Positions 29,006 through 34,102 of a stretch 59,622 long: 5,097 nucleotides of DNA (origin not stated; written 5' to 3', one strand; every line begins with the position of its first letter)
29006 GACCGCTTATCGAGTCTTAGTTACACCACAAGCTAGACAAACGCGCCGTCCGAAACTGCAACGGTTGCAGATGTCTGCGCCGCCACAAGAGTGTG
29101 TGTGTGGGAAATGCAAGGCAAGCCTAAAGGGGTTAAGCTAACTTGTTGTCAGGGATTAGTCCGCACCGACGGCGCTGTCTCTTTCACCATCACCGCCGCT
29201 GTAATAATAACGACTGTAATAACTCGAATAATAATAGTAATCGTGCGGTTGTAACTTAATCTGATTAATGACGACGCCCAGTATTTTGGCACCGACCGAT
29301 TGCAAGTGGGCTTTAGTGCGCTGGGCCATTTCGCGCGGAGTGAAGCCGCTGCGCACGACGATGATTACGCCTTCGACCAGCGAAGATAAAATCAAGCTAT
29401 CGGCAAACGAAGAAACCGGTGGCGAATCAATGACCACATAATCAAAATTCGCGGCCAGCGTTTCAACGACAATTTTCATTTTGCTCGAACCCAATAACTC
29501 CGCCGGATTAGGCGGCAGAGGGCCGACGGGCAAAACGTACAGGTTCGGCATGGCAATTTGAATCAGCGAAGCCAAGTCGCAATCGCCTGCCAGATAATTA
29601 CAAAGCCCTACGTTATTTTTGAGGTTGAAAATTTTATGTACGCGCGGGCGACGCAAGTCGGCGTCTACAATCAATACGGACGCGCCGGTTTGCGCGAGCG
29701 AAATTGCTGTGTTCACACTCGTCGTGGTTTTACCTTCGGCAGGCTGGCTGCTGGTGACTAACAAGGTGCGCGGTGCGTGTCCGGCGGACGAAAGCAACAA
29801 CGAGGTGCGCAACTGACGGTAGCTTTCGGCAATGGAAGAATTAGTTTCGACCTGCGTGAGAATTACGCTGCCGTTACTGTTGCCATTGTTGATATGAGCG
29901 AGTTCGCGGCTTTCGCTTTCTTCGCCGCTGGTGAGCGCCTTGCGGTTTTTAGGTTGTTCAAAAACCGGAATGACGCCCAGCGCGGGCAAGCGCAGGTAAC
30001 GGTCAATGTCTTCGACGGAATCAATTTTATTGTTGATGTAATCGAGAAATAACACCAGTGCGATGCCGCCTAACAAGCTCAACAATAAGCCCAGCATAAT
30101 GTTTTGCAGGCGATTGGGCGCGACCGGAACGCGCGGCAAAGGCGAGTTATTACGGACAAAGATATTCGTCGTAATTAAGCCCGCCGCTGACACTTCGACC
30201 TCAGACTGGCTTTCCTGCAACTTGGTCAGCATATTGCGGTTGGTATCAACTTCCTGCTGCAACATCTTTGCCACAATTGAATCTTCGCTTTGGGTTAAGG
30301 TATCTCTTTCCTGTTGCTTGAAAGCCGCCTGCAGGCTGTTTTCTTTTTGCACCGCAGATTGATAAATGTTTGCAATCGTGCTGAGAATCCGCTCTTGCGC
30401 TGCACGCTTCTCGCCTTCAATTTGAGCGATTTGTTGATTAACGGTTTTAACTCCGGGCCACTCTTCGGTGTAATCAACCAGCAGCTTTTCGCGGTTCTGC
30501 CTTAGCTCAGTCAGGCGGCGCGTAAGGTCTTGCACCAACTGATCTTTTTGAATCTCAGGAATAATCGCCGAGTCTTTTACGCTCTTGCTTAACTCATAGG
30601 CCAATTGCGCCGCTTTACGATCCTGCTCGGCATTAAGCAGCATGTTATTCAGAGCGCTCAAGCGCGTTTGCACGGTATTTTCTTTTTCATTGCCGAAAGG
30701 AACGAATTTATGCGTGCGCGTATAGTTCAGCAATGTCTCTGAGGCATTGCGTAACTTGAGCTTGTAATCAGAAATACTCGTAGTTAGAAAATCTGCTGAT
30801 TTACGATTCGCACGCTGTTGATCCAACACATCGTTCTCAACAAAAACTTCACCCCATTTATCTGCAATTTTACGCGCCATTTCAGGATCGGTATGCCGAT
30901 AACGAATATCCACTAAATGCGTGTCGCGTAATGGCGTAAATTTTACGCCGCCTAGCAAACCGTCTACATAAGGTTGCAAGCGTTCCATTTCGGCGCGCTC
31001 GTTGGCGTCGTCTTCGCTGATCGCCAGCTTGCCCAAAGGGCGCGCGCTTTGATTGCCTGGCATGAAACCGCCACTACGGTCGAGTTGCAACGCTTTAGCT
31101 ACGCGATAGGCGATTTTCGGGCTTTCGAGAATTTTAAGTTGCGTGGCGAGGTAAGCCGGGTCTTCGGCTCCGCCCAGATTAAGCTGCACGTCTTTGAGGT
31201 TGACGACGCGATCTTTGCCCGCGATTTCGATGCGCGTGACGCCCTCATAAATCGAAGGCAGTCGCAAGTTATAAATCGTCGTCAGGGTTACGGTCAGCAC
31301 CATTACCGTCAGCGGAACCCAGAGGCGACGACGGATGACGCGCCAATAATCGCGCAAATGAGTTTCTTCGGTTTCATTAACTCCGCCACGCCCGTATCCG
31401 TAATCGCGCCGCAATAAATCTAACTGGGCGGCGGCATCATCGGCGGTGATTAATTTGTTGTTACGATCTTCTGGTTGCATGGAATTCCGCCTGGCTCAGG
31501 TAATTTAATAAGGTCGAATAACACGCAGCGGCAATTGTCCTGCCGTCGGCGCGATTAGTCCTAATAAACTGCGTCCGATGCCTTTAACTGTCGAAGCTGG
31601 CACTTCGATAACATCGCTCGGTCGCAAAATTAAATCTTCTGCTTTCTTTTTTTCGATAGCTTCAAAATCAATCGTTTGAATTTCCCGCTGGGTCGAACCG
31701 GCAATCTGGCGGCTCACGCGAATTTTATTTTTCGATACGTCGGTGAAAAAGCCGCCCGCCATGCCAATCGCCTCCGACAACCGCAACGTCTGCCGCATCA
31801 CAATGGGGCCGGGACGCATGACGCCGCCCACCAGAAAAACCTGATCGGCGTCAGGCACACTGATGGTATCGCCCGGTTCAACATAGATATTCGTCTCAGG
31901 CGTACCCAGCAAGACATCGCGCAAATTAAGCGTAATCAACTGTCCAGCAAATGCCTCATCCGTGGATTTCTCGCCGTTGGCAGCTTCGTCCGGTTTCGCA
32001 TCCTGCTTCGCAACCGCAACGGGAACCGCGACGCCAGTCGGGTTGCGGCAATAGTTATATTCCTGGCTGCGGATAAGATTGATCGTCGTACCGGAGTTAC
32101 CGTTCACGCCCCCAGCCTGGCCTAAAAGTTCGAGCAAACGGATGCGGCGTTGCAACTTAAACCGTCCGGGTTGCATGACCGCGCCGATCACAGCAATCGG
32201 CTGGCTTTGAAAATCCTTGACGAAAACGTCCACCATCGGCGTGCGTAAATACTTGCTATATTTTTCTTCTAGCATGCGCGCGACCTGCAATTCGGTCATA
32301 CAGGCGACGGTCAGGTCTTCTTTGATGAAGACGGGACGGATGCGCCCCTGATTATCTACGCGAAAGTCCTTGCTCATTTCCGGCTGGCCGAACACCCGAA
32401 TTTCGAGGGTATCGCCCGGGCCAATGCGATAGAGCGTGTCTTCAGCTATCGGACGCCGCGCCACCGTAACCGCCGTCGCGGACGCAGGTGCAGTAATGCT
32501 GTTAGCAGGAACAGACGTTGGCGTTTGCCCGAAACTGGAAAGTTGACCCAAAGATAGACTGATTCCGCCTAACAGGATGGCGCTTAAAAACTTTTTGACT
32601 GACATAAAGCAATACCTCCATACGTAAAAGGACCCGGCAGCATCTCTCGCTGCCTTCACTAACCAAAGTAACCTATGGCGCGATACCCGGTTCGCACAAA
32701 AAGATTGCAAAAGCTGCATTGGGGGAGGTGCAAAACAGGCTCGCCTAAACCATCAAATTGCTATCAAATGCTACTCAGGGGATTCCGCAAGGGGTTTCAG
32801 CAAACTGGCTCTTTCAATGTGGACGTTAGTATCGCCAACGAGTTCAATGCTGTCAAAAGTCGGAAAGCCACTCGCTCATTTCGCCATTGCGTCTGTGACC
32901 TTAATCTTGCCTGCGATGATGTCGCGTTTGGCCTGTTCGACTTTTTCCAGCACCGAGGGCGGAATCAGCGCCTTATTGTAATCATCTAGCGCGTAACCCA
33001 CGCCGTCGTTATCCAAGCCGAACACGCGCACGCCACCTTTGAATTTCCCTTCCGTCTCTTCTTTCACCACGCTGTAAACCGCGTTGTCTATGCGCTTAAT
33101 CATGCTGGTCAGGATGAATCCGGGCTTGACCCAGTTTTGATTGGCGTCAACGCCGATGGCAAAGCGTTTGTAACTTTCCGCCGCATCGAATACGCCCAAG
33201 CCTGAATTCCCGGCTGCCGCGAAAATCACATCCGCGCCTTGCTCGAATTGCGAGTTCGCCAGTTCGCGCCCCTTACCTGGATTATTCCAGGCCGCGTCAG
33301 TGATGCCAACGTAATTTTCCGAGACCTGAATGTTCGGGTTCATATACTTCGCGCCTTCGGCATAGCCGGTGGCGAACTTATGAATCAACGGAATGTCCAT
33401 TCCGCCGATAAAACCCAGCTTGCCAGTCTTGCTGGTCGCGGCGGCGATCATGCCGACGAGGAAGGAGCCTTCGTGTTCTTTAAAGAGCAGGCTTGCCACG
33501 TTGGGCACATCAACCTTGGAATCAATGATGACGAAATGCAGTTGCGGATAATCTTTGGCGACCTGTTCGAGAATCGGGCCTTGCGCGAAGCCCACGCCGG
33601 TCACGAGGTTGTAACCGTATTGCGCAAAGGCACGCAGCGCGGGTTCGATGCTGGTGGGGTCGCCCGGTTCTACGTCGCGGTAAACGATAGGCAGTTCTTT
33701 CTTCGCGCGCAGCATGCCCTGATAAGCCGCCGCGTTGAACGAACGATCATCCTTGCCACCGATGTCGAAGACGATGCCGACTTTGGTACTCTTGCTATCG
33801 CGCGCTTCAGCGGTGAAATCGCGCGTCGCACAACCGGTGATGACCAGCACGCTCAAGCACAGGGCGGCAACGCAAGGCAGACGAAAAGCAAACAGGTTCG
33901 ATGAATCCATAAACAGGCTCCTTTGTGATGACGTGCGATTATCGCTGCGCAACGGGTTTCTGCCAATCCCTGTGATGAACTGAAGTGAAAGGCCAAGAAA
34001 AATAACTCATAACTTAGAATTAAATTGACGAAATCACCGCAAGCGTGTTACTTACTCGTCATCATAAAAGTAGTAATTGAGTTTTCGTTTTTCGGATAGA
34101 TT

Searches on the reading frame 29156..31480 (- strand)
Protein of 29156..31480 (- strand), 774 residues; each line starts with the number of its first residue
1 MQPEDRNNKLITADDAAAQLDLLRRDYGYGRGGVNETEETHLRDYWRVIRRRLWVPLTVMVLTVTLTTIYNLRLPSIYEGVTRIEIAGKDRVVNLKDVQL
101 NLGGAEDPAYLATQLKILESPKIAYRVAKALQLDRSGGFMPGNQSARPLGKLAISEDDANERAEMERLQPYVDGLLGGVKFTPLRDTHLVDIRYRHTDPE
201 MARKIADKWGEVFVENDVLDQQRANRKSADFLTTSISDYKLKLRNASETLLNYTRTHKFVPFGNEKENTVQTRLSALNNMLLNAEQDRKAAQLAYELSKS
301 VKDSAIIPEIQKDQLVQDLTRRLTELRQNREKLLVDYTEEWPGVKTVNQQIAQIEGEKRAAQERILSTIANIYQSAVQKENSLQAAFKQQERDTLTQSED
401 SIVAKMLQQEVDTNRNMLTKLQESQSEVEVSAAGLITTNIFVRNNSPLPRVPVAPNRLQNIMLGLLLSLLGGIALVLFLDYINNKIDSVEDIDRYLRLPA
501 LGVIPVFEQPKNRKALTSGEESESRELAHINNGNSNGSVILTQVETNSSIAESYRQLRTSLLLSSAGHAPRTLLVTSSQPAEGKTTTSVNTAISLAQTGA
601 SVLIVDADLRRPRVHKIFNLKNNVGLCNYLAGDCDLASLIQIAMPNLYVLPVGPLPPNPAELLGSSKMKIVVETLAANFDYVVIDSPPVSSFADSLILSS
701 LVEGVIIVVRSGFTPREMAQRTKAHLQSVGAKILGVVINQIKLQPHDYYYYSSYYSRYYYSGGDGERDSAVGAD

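Call 58: search_protein_families(library=pfam, proteins=[window:29156-31480:-], max_evalue=0.00001)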
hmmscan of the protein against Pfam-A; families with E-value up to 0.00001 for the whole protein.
window:29156-31480:- (774 aa): 5 families
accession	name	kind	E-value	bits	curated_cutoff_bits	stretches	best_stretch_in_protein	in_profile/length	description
PF10609.15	ParA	-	1.9e-11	44.3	27.1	1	572-740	5-174/246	NUBPL iron-transfer P-loop NTPase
PF13614.12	AAA_31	-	2.8e-11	44.1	27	1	583-710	14-148/177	AAA domain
PF01656.29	CbiA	-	4.4e-07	30.3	25.4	1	582-742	10-84/125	CobQ/CobB/MinD/ParA nucleotide binding domain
PF13807.11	GNVR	-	4.3e-06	27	27.7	0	402-478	6-79/82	G-rich domain on putative tyrosine kinase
PF09140.17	MipZ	-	4.4e-06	26.6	20.7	0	579-689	9-110/262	ATPase MipZ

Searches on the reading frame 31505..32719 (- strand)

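Call 59: search_protein_families(library=pfam, proteins=[window:31505-32719:-], max_evalue=0.001)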
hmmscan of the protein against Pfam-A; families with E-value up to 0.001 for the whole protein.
window:31505-32719:- (404 aa): 3 families
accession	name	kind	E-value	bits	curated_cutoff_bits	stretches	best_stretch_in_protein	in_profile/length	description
PF02563.21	Poly_export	-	2.2e-17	63.4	28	1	94-167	4-76/77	Polysaccharide biosynthesis/export protein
PF22461.2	SLBB_2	-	9.1e-15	55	27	2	293-373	2-79/79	SLBB domain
PF10531.15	SLBB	-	2.8e-14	53.1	27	2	294-344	2-51/55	SLBB domain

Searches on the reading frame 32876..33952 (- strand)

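Call 9: search_protein_families(library=pfam, proteins=[window:32876-33952:-], max_evalue=0.001)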
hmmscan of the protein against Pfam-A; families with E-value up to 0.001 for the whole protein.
window:32876-33952:- (358 aa): 1 family
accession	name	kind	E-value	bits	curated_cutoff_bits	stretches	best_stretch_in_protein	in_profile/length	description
PF02608.20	Bmp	-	3.7e-62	210.5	24.1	1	59-328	4-277/301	ABC transporter substrate-binding protein PnrA-like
